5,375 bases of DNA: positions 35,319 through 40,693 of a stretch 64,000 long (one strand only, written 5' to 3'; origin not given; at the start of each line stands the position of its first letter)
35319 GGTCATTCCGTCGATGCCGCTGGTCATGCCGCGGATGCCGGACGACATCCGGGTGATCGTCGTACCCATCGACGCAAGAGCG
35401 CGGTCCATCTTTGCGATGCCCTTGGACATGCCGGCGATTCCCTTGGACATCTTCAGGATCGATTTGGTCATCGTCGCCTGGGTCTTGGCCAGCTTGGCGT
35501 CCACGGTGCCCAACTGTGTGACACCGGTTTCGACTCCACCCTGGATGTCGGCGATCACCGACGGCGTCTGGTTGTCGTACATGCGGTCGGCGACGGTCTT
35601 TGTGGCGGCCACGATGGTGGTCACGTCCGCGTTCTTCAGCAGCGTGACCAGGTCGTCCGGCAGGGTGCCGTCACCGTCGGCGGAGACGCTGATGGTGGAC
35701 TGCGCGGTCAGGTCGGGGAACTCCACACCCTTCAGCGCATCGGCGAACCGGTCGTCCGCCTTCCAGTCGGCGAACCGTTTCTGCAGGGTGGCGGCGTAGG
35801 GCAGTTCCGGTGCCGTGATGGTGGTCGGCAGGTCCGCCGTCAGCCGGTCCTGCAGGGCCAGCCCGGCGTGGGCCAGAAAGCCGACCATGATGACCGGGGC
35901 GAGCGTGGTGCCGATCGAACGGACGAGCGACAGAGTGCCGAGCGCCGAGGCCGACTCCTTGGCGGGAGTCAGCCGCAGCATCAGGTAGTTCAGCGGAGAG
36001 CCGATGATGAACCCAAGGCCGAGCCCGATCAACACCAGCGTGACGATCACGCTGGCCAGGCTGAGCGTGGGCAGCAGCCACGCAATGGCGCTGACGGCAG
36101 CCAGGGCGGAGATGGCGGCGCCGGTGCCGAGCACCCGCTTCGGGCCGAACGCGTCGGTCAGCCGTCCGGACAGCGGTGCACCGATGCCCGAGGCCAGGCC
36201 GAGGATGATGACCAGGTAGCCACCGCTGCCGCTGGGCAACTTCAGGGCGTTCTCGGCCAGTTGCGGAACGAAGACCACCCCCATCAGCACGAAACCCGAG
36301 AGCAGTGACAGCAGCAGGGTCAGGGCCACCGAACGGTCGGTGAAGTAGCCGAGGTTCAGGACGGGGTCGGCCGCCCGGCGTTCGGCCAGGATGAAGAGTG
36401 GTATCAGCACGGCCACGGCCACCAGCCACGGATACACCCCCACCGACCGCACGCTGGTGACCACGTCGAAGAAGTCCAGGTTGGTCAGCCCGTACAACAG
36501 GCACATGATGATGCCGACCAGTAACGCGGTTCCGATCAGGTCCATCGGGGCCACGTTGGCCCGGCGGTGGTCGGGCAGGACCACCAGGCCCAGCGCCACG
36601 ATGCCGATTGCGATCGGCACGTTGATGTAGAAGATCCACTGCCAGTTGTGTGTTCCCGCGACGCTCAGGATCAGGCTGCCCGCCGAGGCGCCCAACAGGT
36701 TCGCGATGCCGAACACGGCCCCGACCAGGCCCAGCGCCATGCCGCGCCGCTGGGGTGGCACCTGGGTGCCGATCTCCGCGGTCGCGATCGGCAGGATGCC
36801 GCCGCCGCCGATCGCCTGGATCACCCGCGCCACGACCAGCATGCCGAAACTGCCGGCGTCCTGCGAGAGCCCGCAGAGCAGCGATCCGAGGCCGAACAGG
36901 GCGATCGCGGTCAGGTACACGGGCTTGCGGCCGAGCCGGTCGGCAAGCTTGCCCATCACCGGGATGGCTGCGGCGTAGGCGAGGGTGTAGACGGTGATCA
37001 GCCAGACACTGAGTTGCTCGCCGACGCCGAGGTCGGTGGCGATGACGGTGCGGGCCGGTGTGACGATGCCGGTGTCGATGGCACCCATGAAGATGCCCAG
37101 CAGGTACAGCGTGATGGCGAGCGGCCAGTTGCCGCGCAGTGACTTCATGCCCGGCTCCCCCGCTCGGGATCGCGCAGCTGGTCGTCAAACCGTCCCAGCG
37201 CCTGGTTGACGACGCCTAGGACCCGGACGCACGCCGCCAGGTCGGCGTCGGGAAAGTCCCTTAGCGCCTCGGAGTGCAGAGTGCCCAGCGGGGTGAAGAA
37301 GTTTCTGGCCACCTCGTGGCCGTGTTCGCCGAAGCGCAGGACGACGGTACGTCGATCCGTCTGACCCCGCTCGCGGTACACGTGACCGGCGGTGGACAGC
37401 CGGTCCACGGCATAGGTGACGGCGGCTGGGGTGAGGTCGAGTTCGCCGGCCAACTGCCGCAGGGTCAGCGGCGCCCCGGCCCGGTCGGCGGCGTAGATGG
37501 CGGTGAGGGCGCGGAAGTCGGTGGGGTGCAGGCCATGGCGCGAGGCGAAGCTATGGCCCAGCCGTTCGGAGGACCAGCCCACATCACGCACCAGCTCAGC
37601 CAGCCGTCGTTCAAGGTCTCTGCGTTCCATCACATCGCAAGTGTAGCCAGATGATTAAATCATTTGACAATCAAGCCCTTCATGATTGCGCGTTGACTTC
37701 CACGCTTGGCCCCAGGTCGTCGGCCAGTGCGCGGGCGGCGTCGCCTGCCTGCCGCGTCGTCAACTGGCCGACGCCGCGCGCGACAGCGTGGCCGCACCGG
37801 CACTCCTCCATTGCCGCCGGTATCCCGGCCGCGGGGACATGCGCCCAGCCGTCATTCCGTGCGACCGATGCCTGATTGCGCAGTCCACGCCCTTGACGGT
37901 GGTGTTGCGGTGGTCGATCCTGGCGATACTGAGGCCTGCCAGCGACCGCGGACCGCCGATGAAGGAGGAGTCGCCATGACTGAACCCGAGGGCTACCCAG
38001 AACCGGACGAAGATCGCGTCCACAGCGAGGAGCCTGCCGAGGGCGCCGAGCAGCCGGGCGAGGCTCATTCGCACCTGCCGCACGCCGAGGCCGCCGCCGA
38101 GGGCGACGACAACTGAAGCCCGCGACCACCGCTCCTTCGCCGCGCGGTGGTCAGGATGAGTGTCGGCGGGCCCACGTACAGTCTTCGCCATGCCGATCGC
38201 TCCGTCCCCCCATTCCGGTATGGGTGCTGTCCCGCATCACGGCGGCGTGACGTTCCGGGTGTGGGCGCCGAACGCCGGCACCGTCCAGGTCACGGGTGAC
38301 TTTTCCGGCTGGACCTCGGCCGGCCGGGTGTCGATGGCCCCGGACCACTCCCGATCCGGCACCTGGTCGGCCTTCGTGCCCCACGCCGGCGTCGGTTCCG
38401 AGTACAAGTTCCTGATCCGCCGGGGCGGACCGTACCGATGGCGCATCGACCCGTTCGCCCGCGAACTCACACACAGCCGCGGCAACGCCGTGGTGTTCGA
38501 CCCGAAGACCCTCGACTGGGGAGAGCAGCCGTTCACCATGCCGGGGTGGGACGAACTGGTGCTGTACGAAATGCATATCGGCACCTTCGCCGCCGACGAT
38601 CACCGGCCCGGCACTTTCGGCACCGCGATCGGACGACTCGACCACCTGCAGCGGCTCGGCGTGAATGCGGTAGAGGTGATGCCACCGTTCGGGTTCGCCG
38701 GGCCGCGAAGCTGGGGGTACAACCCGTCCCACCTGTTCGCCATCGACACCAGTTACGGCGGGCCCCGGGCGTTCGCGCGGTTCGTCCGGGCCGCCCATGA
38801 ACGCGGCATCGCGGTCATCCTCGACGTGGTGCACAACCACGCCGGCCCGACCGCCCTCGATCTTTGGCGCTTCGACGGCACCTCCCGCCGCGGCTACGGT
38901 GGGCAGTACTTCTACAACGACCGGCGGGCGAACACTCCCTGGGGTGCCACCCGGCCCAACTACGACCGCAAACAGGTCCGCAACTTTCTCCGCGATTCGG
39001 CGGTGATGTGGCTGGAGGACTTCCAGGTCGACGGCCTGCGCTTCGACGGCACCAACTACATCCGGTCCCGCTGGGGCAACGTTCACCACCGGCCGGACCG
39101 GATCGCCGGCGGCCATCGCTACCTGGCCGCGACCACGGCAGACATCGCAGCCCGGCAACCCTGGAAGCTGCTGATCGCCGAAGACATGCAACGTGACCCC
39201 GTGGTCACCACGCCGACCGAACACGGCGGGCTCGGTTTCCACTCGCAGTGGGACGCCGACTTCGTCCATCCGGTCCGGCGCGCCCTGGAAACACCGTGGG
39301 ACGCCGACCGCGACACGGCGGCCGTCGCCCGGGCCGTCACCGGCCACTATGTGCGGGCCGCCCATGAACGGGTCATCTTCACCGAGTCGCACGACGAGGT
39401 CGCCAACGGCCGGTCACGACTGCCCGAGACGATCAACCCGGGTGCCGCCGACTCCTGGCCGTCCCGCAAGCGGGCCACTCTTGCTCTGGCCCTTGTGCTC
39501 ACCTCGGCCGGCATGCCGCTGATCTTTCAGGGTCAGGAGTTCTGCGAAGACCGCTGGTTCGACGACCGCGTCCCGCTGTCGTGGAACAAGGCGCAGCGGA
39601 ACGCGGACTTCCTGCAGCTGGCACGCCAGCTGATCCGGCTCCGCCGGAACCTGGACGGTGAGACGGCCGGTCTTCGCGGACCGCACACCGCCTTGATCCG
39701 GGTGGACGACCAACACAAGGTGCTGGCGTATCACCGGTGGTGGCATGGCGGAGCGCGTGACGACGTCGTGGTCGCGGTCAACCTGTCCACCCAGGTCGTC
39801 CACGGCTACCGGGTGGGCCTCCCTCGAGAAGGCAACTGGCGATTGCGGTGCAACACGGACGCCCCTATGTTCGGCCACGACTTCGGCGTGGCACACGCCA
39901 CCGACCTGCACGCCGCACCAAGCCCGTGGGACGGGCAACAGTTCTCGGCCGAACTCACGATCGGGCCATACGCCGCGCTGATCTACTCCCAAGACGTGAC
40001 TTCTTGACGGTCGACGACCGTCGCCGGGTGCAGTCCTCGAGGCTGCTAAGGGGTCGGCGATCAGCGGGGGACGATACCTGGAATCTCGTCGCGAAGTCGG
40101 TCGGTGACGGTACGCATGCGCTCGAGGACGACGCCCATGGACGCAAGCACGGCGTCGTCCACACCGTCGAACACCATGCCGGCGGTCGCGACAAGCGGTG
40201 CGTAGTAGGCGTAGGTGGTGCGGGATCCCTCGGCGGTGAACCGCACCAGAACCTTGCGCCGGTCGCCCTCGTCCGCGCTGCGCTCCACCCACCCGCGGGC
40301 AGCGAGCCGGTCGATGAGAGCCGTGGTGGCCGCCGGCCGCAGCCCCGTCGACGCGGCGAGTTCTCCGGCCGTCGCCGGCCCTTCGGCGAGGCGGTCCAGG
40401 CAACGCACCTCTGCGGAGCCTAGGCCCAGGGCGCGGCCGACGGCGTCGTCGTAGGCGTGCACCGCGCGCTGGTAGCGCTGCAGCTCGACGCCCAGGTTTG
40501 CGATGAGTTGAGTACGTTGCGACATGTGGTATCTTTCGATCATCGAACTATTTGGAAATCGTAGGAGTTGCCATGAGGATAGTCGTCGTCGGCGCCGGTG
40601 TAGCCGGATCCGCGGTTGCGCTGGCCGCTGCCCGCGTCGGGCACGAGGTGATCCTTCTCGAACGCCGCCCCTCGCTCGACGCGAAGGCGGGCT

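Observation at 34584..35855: MFS efflux pump with a ~420-aa insert made of two opposed arrays of near-perfect heptads (predicted very long external helical hairpin)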

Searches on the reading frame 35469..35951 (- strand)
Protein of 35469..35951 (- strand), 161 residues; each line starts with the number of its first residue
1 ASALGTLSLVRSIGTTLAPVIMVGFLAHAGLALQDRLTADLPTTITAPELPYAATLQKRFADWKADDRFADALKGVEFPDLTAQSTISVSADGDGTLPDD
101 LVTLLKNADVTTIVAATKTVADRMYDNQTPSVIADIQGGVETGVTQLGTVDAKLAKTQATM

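Call 33: find_related_loci(query=A2, collection=genome_contigs, flank=8000)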
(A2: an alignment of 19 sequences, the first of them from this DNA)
Query A2 (161 aa) in genome_contigs; peptide patterns used: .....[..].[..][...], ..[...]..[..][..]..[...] (x = any residue, [..] = any of these).
417 stretches matched a pattern; 75 encode a relative of the query (tblastn E <= 1e-3); 75 distinct loci.
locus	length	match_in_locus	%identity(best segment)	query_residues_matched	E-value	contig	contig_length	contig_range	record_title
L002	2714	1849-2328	72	2-161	5e-72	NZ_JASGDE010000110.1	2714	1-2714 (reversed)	MAG: Micropruina sp. isolate 1M007 JMF-2106-05-0001A.bin.7_109, whole genome shotgun sequence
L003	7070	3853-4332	64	2-161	2e-61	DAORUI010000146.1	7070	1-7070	MAG TPA_asm: Propionicimonas sp. isolate AMR_MDS_5269 NODE_12146_length_7070_cov_9.931718, whole genome shotgun sequence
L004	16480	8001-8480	63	2-161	3e-60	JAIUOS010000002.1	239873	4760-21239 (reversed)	MAG: Actinomycetota bacterium isolate PROP2 3300009517-bin.5~Ga0102832_1000104, whole genome shotgun sequence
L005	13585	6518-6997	61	2-161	2e-57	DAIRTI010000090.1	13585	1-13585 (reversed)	MAG TPA_asm: Propioniciclava sp. isolate CTOTU7643 NODE_7271_length_13585_cov_8.222025, whole genome shotgun sequence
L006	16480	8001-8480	63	2-161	3e-57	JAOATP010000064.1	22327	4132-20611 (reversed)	MAG: Propionicimonas sp. isolate AF21_PE0_T1_S1_69_16 T1_S1_1756_length_22327_cov_9, whole genome shotgun sequence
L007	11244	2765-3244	60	2-161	3e-57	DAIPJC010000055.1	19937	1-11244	MAG TPA_asm: Propionicimonas sp. isolate CTOTU7692 NODE_4433_length_19937_cov_49.218338, whole genome shotgun sequence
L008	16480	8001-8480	63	2-161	8e-56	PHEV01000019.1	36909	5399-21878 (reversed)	MAG: Actinobacteria bacterium HGW-Actinobacteria-5 08E140C01_scaffold_850, whole genome shotgun sequence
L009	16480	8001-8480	61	2-161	1e-55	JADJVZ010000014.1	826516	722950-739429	MAG: Micropruina sp. isolate Hjor_18-Q3-R7-51_MAXAC.115 tig00528141-10-8265470, whole genome shotgun sequence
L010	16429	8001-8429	66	2-144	1e-55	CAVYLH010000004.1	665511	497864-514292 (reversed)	MAG: uncultured Actinomycetota bacterium isolate MFD01299.bin.2.216 genome assembly, contig: contig_1384, whole genome s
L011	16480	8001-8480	59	2-161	1e-55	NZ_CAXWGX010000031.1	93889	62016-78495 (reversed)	Propionicimonas sp. T2.31MG-18 isolate Propionicimonas sp. T2.31MG-18 scaffold_9, whole genome shotgun sequence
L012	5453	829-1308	61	2-161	2e-55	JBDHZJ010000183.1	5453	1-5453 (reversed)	MAG: Propionicimonas sp. isolate AS-MESO-3CA.77 NODE_60642_length_5453_cov_6.102307, whole genome shotgun sequence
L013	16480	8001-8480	59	2-161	1e-54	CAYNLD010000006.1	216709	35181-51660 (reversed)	MAG TPA_asm: uncultured Propionibacteriaceae bacterium isolate binchicken_co26_127 genome assembly, contig: NODE_41_leng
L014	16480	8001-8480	59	2-161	9e-55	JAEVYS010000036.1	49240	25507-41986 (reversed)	MAG: Actinomycetes bacterium isolate OH_PBB_141 k127_435860, whole genome shotgun sequence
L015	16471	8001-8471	62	2-158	5e-55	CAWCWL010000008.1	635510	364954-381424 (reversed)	MAG: uncultured Actinomycetota bacterium isolate MFD05442.bin.1.394 genome assembly, contig: contig_42573, whole genome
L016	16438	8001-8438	63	2-147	1e-54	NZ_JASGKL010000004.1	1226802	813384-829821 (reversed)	MAG: Propionicimonas sp. isolate 5N585 JMF-2111-06-0005.ont.bin.585_3, whole genome shotgun sequence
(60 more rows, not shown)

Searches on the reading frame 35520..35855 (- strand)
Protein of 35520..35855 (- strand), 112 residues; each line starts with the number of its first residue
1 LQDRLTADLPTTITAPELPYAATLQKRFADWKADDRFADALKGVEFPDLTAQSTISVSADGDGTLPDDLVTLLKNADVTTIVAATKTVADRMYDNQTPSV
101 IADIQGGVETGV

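Call 40: search_protein_families(library=ncbifam, proteins=[window:35520-35855:-], max_evalue=10)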
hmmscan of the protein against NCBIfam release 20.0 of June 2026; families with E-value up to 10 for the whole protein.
seq(112 aa): 0 families
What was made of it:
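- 35616..35834 (-): Base (N-module, aa 439-511) of the extracellular insert: a small alpha/beta unit of constant length. It has no Pfam or NCBIfam match (call 40).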

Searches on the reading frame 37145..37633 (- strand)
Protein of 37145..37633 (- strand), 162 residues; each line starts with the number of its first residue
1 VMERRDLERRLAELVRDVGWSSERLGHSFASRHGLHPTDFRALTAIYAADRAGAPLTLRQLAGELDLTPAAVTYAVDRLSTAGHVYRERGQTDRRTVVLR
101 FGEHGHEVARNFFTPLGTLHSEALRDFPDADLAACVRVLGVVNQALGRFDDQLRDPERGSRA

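Call 3: search_protein_families(library=pfam, proteins=[window:37145-37633:-], max_evalue=0.1)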
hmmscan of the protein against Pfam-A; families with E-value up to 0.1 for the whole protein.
window:37145-37633:- (162 aa): 11 families
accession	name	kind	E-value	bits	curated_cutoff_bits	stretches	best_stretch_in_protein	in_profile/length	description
PF12802.13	MarR_2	-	5e-12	46.3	27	1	33-95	1-60/61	MarR family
PF01047.28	MarR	-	8.2e-09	35.7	24.6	1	37-97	3-59/59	MarR family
PF22381.2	Staph_reg_Sar_Rot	-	9.9e-06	26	27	1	28-108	5-81/85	Transcriptional regulator SarA/Rot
PF01325.25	Fe_dep_repress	-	0.00049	20.7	26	1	43-85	10-52/60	Iron dependent repressor, N-terminal DNA binding domain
PF13412.12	HTH_24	-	0.00052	20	21.9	1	38-83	4-45/48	Winged helix-turn-helix DNA-binding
PF00392.27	GntR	-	0.0024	17.9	27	1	51-91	19-60/64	Bacterial regulatory proteins, gntR family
PF13560.12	HTH_31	-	0.004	17.9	27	1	4-52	10-59/64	Helix-turn-helix domain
PF13463.12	HTH_27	-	0.018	15.7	22.2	1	52-102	15-65/68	Winged helix DNA-binding domain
PF02082.26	Rrf2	-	0.046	14.3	30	1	41-91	10-59/132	Iron-dependent Transcriptional regulator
PF08784.17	RPA_C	-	0.069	14.3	22.6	0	56-86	70-100/106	Replication protein A C terminal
PF09339.16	HTH_IclR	-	0.098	12.9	22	0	51-88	14-51/52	IclR helix-turn-helix domain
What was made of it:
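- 37145..37633 (-): MarR-family transcriptional regulator (162 aa), first gene of the two-gene unit. Pfam MarR_2 5e-12 and MarR 8e-9 (call 3).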

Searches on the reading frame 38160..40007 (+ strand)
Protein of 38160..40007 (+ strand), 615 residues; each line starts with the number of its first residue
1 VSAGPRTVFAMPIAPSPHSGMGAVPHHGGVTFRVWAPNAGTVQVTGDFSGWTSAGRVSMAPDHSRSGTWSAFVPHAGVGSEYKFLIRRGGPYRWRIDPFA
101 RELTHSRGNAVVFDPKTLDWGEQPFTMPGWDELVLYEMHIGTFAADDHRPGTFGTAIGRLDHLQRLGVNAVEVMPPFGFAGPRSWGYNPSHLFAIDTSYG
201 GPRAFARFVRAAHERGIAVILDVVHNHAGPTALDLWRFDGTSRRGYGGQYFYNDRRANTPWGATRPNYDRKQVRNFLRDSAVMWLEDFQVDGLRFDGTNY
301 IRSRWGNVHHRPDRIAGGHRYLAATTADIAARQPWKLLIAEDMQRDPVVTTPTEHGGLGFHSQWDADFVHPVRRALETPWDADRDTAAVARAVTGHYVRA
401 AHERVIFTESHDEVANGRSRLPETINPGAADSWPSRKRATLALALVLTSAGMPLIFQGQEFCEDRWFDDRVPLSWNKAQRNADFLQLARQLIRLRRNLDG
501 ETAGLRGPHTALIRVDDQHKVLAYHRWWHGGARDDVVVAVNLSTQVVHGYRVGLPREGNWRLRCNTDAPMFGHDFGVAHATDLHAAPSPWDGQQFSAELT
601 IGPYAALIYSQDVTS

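Call 60: search_protein_families(library=pfam, proteins=[window:38160-40007:+], max_evalue=0.00001)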
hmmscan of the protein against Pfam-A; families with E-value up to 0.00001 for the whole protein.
window:38160-40007:+ (615 aa): 3 families
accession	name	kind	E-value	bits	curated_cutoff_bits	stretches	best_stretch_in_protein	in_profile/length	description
PF00128.31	Alpha-amylase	-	7.4e-23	81.9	22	2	150-229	15-93/446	Alpha amylase, catalytic domain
PF02922.24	CBM_48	-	1.6e-15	57.6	22.4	1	21-100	2-83/83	Carbohydrate-binding module 48 (Isoamylase N-terminal domain)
PF02806.24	Alpha-amylase_C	-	3.7e-13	50.1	21.2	1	516-610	6-93/95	Alpha amylase, C-terminal all-beta domain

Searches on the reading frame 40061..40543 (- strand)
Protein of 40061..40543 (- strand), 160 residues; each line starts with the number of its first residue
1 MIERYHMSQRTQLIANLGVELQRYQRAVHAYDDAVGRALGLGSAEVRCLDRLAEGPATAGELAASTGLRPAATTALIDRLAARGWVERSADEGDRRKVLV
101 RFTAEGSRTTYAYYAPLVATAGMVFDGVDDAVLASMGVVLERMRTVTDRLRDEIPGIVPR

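Call 60: search_protein_families(library=pfam, proteins=[window:40061-40543:-], max_evalue=0.00001)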
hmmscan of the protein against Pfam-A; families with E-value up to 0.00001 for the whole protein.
window:40061-40543:- (160 aa): 2 families
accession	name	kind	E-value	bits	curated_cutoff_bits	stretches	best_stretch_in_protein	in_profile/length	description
PF12802.13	MarR_2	-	2.3e-13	50.5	27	1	40-96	2-60/61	MarR family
PF01047.28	MarR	-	3.7e-12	46.4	24.6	1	45-98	5-59/59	MarR family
